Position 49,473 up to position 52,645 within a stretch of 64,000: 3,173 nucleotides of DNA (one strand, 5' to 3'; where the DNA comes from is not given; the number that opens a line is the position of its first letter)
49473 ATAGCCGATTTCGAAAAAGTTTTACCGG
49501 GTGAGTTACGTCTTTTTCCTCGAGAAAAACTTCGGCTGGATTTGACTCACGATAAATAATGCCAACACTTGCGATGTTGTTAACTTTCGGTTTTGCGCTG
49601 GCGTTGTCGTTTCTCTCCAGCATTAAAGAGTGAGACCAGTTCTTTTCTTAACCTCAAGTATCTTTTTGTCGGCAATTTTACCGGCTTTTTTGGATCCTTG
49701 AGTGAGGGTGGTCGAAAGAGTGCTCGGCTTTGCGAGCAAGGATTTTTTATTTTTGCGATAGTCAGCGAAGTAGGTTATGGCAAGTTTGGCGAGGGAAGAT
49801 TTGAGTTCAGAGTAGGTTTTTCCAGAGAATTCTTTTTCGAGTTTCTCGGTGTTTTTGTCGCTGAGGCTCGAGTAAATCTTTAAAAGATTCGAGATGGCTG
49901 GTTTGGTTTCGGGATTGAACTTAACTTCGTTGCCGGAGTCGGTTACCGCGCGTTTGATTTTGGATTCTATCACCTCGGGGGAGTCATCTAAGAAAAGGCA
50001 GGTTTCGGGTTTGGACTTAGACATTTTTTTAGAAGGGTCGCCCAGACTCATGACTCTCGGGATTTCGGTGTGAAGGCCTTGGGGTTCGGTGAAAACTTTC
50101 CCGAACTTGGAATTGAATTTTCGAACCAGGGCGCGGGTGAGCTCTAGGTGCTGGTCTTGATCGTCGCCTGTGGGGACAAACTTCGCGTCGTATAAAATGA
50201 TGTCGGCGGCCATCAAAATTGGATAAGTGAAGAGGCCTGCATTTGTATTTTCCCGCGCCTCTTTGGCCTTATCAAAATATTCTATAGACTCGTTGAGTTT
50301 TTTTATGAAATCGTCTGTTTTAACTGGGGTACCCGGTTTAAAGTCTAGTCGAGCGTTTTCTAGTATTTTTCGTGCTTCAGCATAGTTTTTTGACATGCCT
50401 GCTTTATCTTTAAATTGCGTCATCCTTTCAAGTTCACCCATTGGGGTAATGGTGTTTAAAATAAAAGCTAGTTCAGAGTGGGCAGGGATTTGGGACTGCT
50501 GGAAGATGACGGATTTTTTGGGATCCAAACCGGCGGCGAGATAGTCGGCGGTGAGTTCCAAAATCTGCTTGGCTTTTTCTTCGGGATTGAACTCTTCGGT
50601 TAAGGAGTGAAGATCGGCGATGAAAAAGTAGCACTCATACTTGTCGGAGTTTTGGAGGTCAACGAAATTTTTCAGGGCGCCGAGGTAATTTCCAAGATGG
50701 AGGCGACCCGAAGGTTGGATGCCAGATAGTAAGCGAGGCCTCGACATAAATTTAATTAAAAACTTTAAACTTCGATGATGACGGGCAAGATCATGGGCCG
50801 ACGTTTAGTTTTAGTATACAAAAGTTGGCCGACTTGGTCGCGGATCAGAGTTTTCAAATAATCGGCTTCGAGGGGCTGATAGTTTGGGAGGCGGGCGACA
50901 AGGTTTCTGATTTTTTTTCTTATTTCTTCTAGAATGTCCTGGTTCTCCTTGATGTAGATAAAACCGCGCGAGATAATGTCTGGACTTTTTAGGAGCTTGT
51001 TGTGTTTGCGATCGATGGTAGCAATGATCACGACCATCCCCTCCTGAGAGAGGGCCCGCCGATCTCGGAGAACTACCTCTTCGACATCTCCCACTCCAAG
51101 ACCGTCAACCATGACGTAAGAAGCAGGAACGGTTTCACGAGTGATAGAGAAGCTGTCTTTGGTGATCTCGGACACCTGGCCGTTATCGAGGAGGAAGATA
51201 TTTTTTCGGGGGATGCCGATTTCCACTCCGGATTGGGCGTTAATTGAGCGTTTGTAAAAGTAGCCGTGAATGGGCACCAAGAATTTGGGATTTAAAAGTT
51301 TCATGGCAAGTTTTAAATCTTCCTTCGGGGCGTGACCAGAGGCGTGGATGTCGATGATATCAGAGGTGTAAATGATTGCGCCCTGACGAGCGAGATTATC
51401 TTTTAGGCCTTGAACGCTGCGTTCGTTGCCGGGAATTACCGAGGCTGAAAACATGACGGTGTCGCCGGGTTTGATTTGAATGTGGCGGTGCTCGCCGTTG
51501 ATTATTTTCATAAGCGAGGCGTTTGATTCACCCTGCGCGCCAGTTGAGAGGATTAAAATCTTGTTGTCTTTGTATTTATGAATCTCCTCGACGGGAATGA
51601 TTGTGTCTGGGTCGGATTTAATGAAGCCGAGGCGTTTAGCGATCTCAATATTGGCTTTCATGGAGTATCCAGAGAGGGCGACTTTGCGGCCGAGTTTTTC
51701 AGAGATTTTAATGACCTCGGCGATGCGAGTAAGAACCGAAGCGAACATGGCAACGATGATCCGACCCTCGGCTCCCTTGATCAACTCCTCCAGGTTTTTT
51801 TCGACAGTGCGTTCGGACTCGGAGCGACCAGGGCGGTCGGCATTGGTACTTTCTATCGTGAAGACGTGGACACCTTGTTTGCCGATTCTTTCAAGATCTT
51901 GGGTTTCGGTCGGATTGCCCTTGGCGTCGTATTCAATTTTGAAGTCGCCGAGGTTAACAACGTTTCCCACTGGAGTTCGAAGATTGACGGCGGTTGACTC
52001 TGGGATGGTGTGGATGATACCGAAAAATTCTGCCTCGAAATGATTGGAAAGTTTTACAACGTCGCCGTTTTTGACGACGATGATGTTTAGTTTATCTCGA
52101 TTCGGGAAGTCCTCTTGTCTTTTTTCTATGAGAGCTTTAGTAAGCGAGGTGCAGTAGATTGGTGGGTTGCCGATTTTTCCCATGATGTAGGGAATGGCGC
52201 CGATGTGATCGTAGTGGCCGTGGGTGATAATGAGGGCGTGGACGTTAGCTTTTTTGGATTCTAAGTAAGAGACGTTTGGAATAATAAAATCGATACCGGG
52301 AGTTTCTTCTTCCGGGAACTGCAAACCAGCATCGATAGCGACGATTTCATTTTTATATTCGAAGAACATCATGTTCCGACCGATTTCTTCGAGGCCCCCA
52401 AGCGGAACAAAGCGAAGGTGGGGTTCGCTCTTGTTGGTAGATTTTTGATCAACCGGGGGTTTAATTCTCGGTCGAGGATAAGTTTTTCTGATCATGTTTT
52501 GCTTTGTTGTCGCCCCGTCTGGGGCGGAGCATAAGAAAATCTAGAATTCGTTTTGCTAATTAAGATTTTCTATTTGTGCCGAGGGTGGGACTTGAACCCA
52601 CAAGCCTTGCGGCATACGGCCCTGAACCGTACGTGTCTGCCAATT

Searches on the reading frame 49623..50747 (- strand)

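Call 38: search_protein_families(library=pfam, proteins=[window:49623-50747:-], max_evalue=0.00001)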
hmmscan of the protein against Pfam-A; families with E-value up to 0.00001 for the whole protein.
window:49623-50747:- (374 aa): 1 family
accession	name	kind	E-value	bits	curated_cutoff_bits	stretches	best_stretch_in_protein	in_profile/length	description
PF00579.31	tRNA-synt_1b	-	1.3e-73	248.3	21.1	2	161-327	122-291/292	tRNA synthetases class I (W and Y)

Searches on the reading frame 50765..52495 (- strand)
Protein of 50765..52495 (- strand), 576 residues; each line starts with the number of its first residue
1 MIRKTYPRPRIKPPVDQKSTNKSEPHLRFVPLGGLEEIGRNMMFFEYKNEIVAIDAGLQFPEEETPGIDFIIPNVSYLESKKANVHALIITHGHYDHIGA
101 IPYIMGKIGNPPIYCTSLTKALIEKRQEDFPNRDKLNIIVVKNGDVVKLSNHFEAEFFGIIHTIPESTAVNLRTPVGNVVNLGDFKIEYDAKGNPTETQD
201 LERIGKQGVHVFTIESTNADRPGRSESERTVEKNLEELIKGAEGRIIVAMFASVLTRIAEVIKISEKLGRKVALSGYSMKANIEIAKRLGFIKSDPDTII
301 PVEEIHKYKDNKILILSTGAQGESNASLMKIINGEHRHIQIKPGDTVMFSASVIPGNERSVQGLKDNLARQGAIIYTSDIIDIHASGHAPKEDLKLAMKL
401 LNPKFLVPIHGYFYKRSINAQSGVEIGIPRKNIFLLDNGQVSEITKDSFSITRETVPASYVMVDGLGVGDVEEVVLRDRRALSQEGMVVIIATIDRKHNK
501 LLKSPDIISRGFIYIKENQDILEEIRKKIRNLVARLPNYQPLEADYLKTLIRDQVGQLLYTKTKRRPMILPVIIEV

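Call 38: search_protein_families(library=pfam, proteins=[window:50765-52495:-], max_evalue=0.00001)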
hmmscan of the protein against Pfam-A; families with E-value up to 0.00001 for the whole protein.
window:50765-52495:- (576 aa): 4 families
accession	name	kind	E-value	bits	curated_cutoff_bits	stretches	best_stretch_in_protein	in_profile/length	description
PF22505.1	RNase_J_b_CASP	-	4.3e-43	146.5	27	1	243-367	1-125/126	Ribonuclease J, beta-CASP domain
PF17770.6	RNase_J_C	-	1.2e-31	110.2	23.8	1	475-576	1-102/102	Ribonuclease J C-terminal domain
PF00753.33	Lactamase_B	-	3.8e-11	43.7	22.7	1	67-163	33-127/196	Metallo-beta-lactamase superfamily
PF12706.13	Lactamase_B_2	-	2.6e-07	30.9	27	1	80-190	26-140/200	Beta-lactamase superfamily domain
